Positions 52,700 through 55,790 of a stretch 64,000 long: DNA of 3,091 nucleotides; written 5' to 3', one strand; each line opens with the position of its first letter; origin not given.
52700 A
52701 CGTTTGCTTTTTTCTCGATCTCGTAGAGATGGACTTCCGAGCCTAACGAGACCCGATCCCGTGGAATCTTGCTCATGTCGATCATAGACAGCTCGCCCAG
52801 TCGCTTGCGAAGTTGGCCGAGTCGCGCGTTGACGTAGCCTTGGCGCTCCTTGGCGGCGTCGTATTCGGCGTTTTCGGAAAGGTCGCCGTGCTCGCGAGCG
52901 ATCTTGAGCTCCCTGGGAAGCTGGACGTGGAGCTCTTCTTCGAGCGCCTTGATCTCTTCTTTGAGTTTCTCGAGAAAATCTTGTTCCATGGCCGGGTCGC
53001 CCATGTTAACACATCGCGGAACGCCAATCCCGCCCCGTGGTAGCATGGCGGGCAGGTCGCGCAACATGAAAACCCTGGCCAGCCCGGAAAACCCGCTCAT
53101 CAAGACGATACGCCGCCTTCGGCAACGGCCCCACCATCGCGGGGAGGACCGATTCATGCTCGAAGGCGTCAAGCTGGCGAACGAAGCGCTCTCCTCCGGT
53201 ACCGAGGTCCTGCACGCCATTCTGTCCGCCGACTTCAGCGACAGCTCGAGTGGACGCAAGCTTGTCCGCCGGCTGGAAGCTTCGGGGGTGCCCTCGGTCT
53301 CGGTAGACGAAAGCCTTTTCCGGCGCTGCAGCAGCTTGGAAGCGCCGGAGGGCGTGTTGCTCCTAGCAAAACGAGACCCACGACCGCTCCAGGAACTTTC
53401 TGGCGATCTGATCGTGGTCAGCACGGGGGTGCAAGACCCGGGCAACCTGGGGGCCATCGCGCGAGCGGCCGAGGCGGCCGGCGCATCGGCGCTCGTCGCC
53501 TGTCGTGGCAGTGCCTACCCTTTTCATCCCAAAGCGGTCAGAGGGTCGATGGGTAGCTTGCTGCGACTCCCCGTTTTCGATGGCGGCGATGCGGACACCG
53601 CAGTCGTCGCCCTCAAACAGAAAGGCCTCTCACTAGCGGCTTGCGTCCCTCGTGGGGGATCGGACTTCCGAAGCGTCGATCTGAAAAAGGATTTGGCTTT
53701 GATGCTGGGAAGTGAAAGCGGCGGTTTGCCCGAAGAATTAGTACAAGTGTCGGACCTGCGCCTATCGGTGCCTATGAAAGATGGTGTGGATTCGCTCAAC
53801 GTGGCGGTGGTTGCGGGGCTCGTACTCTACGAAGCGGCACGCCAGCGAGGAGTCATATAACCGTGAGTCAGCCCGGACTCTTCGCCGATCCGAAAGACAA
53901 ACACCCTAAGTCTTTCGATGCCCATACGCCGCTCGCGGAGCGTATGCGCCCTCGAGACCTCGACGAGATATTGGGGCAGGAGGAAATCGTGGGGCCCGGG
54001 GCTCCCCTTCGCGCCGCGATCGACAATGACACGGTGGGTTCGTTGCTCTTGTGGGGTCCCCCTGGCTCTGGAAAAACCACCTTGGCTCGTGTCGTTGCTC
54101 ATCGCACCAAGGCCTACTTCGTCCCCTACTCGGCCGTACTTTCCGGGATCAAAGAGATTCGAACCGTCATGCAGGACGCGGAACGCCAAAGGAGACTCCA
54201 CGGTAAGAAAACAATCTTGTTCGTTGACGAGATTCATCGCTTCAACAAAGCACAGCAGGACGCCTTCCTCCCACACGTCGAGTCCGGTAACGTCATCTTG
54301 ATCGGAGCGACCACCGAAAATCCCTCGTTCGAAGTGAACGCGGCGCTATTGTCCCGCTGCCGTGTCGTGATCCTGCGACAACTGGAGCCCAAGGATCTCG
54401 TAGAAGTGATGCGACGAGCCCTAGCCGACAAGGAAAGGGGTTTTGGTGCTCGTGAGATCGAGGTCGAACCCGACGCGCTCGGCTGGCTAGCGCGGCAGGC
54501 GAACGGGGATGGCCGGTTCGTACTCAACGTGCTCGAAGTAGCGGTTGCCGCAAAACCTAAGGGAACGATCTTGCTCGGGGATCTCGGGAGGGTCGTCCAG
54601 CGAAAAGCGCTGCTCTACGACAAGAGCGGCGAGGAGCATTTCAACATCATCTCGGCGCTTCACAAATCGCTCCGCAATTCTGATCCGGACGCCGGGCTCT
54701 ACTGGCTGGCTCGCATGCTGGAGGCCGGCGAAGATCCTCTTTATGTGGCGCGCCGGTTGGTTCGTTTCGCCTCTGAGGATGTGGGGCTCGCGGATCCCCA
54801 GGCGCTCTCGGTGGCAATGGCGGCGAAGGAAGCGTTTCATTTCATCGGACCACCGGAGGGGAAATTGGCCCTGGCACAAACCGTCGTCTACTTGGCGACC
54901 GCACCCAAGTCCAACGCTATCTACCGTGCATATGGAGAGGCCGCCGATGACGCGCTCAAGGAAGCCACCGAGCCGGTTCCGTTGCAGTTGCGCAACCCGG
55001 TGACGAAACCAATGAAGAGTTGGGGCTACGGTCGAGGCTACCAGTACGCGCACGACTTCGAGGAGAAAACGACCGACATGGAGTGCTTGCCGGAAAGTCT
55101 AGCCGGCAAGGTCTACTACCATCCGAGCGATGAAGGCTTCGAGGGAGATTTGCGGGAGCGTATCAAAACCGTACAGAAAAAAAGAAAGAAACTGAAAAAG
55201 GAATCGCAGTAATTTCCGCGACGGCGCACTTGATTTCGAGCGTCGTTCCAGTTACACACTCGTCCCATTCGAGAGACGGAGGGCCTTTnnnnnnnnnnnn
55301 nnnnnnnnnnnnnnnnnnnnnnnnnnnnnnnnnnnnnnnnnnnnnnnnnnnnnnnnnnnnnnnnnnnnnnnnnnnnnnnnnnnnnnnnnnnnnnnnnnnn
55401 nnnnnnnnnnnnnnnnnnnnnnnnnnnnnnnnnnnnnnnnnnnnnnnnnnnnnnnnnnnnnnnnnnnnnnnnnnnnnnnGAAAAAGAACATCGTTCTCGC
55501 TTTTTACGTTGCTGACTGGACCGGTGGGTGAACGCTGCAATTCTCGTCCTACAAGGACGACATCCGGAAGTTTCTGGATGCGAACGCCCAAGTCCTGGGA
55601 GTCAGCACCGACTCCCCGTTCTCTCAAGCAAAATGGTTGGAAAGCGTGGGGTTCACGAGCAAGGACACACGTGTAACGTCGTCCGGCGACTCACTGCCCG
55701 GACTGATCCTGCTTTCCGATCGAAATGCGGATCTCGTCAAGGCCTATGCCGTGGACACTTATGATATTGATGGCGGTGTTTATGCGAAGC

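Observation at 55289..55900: Probable selenocysteine-containing secreted PrxQ/BCP peroxiredoxin (UGA at the peroxidatic Cys position) with candidate SECIS hairpins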

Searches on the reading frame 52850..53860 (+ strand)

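Call 29: search_protein_families(library=pfam, proteins=[window:52850-53860:+], max_evalue=0.00001)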
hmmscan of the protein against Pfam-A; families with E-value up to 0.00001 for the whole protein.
window:52850-53860:+ (336 aa): 2 families
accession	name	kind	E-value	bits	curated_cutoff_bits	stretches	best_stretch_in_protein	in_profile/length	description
PF00588.24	SpoU_methylase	-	3.7e-33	115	29.7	1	187-327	2-142/142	SpoU rRNA Methylase family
PF22435.1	MRM3-like_sub_bind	-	2.3e-12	47.6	27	1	81-170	1-83/84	MRM3-like substrate binding domain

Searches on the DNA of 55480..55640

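Call 65: search_rna_families(source=window, start=55480, end=55640, threshold=evalue, max_evalue=10)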
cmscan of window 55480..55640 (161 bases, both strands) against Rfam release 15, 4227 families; matches with E-value up to 10: 1.
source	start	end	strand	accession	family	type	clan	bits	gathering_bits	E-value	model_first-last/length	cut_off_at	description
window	55546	55563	-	RF01687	Acido-Lenti-1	Gene; sRNA;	-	11.8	37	1.6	28-45/46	no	Acido-Lenti-1 RNA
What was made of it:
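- Tried and rejected: A permissive scan of 55480-55640 gave one meaningless hit on the opposite strand (Acido-Lenti-1, 11.8 bits against 37; call 65).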
